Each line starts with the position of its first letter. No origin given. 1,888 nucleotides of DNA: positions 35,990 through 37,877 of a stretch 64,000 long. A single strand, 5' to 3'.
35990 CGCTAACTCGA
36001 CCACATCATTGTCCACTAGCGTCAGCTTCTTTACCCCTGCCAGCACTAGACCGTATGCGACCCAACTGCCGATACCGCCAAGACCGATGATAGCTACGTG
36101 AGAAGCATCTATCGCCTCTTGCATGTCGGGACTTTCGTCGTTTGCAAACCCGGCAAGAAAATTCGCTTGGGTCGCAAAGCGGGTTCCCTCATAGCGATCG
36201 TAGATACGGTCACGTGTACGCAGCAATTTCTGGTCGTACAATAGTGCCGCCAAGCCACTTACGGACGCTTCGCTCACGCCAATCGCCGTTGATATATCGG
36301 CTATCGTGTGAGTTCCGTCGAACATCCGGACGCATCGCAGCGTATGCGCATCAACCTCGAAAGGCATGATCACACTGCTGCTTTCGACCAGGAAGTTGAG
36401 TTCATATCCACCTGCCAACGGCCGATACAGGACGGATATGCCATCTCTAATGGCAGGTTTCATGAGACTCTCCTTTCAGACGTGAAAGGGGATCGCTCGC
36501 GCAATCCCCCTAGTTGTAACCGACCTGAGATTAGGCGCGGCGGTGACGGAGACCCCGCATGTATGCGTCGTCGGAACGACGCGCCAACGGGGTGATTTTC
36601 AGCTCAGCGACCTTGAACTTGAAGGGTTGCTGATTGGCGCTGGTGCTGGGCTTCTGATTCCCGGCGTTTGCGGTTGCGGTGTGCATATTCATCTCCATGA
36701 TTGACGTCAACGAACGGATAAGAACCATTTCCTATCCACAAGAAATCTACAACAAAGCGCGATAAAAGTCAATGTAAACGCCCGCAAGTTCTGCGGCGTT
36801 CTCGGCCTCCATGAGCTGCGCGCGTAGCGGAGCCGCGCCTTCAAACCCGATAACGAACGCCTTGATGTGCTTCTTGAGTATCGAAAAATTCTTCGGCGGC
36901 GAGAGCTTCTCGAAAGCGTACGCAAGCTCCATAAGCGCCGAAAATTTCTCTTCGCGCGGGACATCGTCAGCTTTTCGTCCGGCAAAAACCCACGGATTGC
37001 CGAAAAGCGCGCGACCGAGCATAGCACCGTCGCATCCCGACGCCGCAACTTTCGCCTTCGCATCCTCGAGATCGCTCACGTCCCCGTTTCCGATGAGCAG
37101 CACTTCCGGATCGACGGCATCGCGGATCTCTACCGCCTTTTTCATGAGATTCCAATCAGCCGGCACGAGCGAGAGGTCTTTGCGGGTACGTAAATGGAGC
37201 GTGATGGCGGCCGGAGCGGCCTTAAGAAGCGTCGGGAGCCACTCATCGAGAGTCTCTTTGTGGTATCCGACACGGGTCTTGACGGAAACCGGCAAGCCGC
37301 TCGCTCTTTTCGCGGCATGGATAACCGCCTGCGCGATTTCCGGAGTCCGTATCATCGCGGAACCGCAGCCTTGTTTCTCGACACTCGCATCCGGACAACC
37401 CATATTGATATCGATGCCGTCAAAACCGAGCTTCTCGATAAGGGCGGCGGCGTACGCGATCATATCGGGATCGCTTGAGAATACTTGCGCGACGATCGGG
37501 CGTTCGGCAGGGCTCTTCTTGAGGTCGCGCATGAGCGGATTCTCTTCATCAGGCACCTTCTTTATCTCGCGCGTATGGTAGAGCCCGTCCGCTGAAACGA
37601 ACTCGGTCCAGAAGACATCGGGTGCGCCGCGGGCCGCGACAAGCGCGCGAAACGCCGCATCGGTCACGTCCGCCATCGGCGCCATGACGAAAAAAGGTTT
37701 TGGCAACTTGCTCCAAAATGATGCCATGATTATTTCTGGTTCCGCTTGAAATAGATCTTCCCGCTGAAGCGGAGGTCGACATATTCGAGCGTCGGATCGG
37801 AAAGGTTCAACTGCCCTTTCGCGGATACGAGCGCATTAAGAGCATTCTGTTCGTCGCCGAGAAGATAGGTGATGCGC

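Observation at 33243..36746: Candidate undescribed RiPP-like peptide-modification locus: RRE-fused MccB/ThiF-like E1 + RRE-fused arginase-family hydrolase + Arg-rich small ORF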

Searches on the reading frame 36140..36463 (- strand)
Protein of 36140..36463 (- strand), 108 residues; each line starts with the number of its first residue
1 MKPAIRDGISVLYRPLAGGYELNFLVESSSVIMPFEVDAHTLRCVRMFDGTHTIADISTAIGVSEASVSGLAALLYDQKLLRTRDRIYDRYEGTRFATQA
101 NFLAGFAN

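Call 80: search_solved_structures(query=A2, max_evalue=10)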
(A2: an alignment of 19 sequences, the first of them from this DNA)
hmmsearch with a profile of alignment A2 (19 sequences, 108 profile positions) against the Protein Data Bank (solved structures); distinct sequences matched with E-value up to 10: 32.
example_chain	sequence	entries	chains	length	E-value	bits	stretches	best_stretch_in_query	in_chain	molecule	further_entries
8vd6_A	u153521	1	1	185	1.3e-05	28.7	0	50-83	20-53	CAP REPEAT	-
5sxy_A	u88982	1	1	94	0.0021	21.6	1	34-64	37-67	Bifunctional coenzyme PQQ synthesis protein C/D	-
7r22_A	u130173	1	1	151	0.018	18.6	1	46-90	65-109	ArsR family transcriptional regulator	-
5vrd_D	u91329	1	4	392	0.023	18.3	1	34-63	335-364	Bifunctional coenzyme PQQ synthesis protein C/D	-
2cyy_A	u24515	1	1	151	0.13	15.9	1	37-85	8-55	Putative HTH-type transcriptional regulator PH1519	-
5ff5_A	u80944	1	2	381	0.14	15.7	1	45-103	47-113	PaaA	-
1ri7_A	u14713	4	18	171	0.15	15.7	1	36-85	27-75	Putative transcriptional regulator | Putative HTH-type transcriptional regulator PH1519 | Uncharacterized HTH-type transcriptional regulator PH1519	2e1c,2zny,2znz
7ueb_E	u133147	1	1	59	0.18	15.4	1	52-87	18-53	PscE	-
3nqo_A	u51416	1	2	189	0.19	15.3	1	42-82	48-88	MarR-family transcriptional regulator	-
2qlz_A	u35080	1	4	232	0.21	15.2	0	46-76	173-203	Transcription Factor PF0095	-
9sgv_A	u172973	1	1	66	0.23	15.1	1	48-87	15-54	Ap3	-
4cic_A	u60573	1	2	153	0.23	15.1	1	49-85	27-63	TRANSCRIPTIONAL REGULATOR, BADM/RRF2 FAMILY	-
2quf_A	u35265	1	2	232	0.24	15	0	46-76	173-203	Transcription Factor PF0095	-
4nfu_A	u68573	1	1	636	0.4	14.3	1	39-103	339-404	EDS1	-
2xvc_A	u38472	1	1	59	0.41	14.3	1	50-83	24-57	ESCRT-III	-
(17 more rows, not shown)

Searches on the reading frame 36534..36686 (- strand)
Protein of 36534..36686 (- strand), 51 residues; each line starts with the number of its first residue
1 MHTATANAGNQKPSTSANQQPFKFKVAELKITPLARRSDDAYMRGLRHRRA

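Call 72: find_homologous_proteins(query=window:36534-36686:-, max_evalue=10)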
Query seq(51 aa) (51 aa): 1 proteins with E <= 10 among 1 candidates.
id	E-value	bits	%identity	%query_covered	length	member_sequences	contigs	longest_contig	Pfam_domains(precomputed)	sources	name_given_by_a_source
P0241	1.2e-25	104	100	100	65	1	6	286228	-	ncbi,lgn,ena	-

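Call 73: find_encoding_contigs(protein=P0241, flank=3000, max_places=6)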
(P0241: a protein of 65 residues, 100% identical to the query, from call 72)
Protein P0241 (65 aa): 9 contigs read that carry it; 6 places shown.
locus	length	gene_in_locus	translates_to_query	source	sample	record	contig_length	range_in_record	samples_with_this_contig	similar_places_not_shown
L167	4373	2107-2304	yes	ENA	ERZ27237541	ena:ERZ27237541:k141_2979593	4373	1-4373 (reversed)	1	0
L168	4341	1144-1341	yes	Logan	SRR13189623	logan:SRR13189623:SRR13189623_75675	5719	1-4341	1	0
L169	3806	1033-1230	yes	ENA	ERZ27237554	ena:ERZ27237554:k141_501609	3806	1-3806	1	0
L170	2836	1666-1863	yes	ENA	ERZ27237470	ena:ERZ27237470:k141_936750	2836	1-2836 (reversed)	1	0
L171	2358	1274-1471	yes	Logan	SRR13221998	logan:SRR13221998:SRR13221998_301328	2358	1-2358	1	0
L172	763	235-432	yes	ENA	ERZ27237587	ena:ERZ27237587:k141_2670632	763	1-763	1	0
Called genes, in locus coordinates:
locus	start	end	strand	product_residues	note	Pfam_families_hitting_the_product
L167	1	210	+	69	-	?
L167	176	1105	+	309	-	-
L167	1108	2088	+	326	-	PF01207:Dus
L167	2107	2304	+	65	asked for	-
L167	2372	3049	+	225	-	PF00899:ThiF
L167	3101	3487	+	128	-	-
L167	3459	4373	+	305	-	?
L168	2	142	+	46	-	?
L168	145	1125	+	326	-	PF01207:Dus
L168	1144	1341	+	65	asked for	-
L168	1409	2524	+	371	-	PF00899:ThiF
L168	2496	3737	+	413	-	PF00491:Arginase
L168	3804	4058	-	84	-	-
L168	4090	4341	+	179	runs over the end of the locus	PF13302:Acetyltransf_3, PF13420:Acetyltransf_4 (weak), PF13523:Acetyltransf_8, PF00583:Acetyltransf_1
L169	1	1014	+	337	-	?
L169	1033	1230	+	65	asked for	-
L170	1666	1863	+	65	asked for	-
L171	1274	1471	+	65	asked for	-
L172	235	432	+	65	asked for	-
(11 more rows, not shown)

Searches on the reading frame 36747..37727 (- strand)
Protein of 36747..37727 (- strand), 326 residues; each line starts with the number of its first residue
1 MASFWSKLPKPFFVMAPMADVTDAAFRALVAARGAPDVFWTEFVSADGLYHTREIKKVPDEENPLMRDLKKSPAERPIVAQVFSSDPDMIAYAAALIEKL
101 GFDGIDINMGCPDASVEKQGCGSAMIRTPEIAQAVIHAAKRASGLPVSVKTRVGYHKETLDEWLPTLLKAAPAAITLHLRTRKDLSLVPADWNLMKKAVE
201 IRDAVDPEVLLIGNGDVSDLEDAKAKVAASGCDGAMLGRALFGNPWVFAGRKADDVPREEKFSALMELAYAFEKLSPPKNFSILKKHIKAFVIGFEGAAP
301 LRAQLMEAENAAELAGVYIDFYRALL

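Call 3: search_protein_families(library=pfam, proteins=[window:36747-37727:-], max_evalue=1)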
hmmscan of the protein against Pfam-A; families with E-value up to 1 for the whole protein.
window:36747-37727:- (326 aa): 2 families
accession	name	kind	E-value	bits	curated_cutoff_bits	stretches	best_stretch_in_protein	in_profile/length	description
PF01207.24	Dus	-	1.1e-57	195.9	20.4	1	15-313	2-297/311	Dihydrouridine synthase (Dus)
PF01012.27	ETF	-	0.13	12.5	26.7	1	181-234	6-60/181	Electron transfer flavoprotein domain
